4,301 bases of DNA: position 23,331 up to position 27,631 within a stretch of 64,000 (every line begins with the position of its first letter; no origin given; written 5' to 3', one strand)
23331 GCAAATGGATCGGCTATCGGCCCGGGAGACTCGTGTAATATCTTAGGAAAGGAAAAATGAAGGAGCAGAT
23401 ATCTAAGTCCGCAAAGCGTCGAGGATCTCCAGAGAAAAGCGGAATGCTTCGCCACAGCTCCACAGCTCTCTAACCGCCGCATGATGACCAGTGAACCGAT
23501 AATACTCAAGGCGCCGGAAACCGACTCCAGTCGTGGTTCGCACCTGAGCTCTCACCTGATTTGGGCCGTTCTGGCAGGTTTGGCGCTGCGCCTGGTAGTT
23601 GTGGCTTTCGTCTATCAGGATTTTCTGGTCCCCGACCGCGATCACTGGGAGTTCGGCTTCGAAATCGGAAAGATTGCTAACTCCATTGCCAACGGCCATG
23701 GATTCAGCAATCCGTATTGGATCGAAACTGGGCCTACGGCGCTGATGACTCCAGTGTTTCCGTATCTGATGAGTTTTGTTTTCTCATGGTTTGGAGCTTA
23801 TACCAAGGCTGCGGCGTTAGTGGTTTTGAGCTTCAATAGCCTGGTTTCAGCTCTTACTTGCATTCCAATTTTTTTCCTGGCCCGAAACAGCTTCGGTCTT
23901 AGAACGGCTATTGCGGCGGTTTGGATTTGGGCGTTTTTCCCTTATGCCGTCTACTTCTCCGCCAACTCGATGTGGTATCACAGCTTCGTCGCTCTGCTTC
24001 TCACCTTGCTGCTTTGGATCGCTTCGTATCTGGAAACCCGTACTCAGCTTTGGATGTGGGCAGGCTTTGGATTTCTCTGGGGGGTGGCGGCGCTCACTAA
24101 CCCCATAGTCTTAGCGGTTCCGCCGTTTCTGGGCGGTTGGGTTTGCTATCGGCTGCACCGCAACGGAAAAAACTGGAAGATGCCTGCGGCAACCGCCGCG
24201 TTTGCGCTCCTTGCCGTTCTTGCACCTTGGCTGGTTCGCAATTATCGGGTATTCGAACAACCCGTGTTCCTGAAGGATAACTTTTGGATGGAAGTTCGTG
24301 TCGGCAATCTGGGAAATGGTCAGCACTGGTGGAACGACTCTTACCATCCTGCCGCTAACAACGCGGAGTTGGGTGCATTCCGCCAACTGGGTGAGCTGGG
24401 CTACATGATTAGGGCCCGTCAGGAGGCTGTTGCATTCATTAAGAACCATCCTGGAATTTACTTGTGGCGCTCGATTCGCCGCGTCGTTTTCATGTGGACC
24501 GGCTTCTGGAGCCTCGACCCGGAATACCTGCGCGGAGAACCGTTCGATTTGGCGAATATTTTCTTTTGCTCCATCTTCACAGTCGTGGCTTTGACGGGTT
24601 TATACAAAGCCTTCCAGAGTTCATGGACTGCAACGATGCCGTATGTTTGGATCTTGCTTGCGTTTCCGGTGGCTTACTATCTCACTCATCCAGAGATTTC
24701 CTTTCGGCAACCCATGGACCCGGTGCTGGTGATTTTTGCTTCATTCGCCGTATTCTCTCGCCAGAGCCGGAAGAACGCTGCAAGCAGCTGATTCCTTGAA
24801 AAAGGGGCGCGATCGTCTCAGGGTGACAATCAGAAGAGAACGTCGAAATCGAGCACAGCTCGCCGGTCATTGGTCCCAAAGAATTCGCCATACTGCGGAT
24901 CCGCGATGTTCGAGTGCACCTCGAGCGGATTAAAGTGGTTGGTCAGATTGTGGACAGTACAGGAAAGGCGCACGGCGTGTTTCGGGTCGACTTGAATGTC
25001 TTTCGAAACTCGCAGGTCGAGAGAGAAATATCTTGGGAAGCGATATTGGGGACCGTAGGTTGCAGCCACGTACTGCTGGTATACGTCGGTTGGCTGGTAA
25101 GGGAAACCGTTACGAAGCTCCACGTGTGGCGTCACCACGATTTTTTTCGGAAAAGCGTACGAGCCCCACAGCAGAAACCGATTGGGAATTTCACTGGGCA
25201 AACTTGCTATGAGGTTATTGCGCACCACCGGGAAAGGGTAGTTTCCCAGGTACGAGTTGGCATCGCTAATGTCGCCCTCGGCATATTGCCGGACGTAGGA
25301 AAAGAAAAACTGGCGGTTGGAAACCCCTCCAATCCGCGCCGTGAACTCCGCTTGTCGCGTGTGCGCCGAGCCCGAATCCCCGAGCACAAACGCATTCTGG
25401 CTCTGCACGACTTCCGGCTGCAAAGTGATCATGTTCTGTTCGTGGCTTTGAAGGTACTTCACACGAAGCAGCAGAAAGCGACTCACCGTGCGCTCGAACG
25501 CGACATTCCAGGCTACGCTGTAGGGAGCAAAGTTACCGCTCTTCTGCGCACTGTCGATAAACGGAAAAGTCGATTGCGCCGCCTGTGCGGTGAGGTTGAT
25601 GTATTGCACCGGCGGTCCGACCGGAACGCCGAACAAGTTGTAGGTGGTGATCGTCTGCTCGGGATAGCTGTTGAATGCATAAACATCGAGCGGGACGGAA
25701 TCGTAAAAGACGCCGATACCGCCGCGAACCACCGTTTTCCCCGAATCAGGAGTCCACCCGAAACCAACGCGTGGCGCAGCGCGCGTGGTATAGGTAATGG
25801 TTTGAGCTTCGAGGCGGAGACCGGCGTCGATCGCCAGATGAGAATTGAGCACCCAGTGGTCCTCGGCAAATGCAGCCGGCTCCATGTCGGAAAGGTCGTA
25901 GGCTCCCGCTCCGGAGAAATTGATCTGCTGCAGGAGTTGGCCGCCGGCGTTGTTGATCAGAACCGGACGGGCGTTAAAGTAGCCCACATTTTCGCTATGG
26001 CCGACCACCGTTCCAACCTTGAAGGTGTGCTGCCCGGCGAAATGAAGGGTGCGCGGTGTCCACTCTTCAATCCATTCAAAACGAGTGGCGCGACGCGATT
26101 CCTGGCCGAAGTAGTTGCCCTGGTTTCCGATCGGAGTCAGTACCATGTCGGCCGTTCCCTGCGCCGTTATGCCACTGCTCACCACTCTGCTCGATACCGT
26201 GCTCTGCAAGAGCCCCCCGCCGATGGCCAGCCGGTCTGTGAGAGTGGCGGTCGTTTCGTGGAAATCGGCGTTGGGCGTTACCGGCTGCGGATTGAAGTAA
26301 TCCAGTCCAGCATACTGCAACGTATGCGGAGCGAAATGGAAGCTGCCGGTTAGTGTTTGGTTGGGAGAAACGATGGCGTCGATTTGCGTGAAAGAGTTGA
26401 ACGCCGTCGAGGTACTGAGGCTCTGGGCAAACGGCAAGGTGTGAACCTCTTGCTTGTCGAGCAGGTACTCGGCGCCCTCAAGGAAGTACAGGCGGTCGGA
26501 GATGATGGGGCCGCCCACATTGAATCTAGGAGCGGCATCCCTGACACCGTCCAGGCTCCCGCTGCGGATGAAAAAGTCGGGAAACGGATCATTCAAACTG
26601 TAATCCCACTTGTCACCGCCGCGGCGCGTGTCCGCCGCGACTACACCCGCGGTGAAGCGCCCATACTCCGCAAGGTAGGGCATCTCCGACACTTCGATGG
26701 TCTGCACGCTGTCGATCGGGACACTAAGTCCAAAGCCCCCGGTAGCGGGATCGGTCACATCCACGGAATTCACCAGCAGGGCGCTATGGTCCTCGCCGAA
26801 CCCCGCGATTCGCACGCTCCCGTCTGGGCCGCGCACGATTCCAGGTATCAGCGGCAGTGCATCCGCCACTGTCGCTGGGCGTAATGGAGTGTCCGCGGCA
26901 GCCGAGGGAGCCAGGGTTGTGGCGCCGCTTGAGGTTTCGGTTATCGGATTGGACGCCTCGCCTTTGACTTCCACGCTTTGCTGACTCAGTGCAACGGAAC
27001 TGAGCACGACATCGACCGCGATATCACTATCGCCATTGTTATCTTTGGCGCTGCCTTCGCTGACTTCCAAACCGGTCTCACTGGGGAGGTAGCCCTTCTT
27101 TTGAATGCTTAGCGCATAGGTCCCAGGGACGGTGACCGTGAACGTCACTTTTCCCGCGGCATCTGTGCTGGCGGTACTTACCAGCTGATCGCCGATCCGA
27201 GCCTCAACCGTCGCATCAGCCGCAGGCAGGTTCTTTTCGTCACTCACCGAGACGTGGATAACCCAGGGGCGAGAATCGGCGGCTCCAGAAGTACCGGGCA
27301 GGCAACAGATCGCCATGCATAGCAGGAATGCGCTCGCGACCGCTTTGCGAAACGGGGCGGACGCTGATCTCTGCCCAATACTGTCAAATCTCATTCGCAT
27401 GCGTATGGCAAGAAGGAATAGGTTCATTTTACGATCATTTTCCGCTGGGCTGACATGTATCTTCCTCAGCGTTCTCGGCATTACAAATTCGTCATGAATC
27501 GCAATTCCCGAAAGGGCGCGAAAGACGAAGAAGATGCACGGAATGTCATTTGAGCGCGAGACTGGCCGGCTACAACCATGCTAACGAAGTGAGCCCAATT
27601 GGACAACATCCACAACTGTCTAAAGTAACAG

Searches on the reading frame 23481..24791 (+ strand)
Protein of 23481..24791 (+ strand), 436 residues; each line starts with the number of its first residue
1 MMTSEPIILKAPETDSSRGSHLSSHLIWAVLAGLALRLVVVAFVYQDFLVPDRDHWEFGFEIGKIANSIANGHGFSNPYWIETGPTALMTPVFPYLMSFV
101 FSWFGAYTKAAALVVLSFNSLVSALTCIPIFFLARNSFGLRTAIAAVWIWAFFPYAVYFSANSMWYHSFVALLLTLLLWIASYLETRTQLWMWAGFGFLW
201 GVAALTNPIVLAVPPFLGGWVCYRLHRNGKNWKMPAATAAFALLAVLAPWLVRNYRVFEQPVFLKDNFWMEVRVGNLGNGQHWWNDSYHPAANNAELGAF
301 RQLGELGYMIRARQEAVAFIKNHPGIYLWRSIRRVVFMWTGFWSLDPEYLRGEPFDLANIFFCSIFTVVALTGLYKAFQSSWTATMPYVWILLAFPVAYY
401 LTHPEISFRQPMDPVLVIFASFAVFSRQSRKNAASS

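Call 22: search_protein_families(library=ncbifam, proteins=[window:23481-24791:+], max_evalue=0.00001)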
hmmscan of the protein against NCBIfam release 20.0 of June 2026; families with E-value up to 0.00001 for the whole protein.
window:23481-24791:+ (436 aa): 0 families

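Call 52: search_protein_families(library=pfam, proteins=[window:23481-24791:+], max_evalue=0.001)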
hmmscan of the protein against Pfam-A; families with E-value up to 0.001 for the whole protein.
window:23481-24791:+ (436 aa): 1 family
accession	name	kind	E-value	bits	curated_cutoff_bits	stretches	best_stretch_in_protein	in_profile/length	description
PF13231.12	PMT_2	-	2.6e-06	28.2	26.1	1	90-251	3-158/160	Dolichyl-phosphate-mannose-protein mannosyltransferase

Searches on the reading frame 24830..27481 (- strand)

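Call 22: search_protein_families(library=ncbifam, proteins=[window:24830-27481:-], max_evalue=0.00001)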
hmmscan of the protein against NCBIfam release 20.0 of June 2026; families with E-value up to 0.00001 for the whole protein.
window:24830-27481:- (883 aa): 1 family
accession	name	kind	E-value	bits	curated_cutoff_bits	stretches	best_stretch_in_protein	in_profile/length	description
NF010038.0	PRK13513.1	equivalog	2.9e-06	26.1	942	0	529-596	358-423/659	ligand-gated channel protein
